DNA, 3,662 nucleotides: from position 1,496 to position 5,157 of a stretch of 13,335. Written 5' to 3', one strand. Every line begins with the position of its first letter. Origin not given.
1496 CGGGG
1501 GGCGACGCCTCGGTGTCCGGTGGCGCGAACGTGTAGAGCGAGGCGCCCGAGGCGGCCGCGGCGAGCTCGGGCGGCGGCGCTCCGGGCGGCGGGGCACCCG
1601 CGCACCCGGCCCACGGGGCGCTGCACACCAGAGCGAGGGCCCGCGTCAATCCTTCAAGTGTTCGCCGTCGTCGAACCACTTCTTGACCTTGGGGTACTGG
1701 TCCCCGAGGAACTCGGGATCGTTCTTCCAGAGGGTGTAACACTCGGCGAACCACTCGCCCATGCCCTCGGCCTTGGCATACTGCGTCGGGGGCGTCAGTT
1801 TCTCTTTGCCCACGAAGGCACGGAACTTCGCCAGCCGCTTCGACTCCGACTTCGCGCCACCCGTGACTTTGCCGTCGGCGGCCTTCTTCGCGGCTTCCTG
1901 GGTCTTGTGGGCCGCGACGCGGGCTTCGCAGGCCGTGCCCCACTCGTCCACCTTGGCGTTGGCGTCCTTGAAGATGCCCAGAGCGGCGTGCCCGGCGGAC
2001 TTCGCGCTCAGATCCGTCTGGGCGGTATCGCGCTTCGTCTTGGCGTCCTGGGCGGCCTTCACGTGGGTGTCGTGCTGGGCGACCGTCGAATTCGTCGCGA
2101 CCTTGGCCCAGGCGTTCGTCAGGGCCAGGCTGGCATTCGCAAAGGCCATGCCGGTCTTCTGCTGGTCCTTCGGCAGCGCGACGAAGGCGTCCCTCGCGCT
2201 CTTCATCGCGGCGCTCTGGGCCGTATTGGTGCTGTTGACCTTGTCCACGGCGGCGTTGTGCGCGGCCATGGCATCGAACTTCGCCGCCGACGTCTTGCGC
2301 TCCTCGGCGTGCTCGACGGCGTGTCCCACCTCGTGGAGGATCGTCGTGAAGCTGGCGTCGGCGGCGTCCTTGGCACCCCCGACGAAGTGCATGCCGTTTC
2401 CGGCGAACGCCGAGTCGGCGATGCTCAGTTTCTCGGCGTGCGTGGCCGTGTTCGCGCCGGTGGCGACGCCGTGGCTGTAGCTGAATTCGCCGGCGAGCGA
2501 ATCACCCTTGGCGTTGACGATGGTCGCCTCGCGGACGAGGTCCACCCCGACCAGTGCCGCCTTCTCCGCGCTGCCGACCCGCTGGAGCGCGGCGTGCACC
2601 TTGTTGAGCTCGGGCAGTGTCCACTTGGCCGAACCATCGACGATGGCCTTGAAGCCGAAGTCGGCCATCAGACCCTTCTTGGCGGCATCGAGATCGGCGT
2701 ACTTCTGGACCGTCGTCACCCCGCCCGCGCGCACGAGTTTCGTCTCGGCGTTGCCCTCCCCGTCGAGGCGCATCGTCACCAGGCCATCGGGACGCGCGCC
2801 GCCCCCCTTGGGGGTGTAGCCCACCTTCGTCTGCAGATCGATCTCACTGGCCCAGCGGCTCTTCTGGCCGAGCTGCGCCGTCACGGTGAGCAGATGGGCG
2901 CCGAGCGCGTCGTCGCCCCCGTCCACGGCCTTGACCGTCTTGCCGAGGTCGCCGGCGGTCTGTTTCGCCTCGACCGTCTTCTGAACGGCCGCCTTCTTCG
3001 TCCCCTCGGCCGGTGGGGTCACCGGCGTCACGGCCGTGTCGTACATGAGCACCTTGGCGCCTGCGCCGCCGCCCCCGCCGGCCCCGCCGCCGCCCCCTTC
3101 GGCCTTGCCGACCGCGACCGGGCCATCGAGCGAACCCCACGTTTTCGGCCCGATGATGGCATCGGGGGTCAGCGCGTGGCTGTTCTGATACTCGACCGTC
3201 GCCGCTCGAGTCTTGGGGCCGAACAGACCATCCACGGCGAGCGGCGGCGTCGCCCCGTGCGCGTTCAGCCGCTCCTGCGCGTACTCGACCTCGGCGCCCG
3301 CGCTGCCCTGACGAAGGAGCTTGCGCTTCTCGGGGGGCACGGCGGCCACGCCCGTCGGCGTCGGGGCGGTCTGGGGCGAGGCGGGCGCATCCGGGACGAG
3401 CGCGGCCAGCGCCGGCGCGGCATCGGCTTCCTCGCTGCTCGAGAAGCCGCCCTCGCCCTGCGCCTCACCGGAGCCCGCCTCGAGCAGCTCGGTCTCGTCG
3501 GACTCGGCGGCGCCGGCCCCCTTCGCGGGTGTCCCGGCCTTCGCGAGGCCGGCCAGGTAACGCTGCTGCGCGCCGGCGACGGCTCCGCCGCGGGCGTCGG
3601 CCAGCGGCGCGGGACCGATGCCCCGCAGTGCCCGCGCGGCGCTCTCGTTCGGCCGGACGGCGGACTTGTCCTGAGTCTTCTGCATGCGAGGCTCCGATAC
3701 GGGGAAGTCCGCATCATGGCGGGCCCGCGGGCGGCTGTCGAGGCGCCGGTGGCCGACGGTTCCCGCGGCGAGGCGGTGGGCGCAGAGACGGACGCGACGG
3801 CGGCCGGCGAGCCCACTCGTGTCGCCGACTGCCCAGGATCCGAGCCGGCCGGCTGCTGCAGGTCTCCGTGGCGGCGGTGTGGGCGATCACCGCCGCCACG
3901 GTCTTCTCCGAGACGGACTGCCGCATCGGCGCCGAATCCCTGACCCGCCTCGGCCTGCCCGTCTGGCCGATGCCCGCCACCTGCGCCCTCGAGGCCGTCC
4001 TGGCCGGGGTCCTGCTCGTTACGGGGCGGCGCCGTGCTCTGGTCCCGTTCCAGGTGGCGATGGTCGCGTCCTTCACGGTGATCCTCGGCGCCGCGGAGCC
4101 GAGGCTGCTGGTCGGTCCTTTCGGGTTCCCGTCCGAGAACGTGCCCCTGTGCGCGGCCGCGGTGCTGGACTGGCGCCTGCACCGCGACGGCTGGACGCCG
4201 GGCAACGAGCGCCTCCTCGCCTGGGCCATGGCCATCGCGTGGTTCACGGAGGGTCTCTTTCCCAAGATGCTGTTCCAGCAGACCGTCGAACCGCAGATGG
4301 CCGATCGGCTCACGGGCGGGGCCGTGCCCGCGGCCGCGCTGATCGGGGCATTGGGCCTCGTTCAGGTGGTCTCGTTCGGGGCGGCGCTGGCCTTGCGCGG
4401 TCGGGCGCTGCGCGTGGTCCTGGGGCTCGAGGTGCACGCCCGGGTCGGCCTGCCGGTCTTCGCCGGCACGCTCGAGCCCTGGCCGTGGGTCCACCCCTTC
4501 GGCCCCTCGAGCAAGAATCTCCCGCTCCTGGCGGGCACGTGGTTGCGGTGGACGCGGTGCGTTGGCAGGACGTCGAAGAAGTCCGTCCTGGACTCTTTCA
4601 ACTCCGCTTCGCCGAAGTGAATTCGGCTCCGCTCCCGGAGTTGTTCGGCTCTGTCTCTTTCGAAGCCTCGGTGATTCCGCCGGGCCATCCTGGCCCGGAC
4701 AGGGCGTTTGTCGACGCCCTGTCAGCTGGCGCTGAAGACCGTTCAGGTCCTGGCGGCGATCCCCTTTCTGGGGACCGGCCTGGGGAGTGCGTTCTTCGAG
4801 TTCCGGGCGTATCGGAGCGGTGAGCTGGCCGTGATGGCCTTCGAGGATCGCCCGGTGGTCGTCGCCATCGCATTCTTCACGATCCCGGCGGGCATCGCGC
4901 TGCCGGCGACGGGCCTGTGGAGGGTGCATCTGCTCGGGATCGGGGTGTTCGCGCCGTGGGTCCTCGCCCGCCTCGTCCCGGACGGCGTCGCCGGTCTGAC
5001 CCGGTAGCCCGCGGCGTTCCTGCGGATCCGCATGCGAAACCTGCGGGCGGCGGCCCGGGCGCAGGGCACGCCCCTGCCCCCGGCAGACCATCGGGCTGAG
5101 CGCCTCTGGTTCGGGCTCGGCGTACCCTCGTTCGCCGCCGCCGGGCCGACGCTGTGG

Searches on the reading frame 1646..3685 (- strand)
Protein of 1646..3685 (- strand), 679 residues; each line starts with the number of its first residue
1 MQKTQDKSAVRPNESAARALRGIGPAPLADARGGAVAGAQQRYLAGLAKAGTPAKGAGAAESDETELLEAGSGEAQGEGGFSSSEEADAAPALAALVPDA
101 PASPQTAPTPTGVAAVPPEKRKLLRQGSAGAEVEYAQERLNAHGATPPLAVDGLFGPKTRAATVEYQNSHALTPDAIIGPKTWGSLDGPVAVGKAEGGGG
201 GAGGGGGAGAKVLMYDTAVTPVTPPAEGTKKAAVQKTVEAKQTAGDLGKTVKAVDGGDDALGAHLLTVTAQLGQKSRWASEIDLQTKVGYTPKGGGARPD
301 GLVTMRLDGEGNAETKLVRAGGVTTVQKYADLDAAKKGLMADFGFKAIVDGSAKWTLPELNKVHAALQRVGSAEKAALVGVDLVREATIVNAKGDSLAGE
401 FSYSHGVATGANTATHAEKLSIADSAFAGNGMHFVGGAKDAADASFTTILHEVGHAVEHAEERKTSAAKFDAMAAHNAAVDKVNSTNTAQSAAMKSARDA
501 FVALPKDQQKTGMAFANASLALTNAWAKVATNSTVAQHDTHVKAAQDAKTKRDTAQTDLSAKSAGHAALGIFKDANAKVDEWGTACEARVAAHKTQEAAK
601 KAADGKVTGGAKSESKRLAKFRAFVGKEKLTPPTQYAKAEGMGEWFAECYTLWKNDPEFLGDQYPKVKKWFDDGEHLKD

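Call 13: search_protein_families(library=pfam, proteins=[window:1646-3685:-], max_evalue=0.01)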
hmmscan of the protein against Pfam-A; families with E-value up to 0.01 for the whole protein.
window:1646-3685:- (679 aa): 2 families
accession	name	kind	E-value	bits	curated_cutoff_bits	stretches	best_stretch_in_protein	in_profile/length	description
PF01471.23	PG_binding_1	-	7.7e-11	42.5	23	1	130-186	2-57/57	Putative peptidoglycan binding domain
PF09374.15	PG_binding_3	-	0.0035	17.9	24.6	0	137-163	7-31/76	Predicted Peptidoglycan domain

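Call 63: search_solved_structures(query=window:1646-3682:-, max_evalue=0.1)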
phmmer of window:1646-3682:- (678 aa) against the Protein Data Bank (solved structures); distinct sequences matched with E-value up to 0.1: 8.
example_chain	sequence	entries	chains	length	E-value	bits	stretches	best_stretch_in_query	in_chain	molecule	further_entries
5nm7_G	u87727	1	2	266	4.4e-09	39.1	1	121-186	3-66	Peptidoglycan-binding domain 1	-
5tv7_A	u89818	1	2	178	4.7e-07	32.4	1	120-185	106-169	Putative peptidoglycan-binding/hydrolysing protein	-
1lbu_A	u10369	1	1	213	2.8e-06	29.9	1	123-184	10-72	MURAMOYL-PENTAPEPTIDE CARBOXYPEPTIDASE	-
4xxt_A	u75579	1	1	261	3.8e-05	26.1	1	114-185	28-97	Fusion of predicted Zn-dependent amidase/peptidase (Cell wall hydrolase/DD-carboxypeptidas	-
3bkh_A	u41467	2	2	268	0.0017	20.7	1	121-185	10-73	lytic transglycosylase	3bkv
9xps_S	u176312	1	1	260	0.0022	20.3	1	121-185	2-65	Endolysin gp144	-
7rum_A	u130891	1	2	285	0.0026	20.1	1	122-184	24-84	Endolysin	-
4lpq_A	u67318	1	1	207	0.026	16.8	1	116-187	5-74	ErfK/YbiS/YcfS/YnhG family protein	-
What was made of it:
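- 1646..3685 (-): 679-aa PG_binding_1 protein; the neighbour of cotH that is conserved across the five-genome clade. Pfam PG_binding_1 covers aa 130-186 (call 13), and PDB hits cover that domain only (call 63).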

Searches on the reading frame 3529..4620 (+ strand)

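Call 13: search_protein_families(library=pfam, proteins=[window:3529-4620:+], max_evalue=0.01)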
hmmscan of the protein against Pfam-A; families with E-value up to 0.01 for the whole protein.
window:3529-4620:+ (363 aa): 1 family
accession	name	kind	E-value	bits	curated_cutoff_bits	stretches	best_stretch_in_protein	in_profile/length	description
PF13781.11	DoxX_3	-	4.4e-17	62.9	25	2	235-336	1-100/102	DoxX-like family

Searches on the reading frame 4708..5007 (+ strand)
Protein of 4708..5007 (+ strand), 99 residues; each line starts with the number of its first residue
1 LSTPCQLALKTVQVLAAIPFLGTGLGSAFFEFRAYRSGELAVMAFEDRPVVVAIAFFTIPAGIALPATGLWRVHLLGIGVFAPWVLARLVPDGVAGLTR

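Call 13: search_protein_families(library=pfam, proteins=[window:4708-5007:+], max_evalue=0.01)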
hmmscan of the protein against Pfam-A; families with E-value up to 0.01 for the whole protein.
window:4708-5007:+ (99 aa): 1 family
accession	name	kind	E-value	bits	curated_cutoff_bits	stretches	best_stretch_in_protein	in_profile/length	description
PF10027.14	DUF2269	-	6.6e-19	68.9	28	1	8-89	2-83/150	Predicted integral membrane protein (DUF2269)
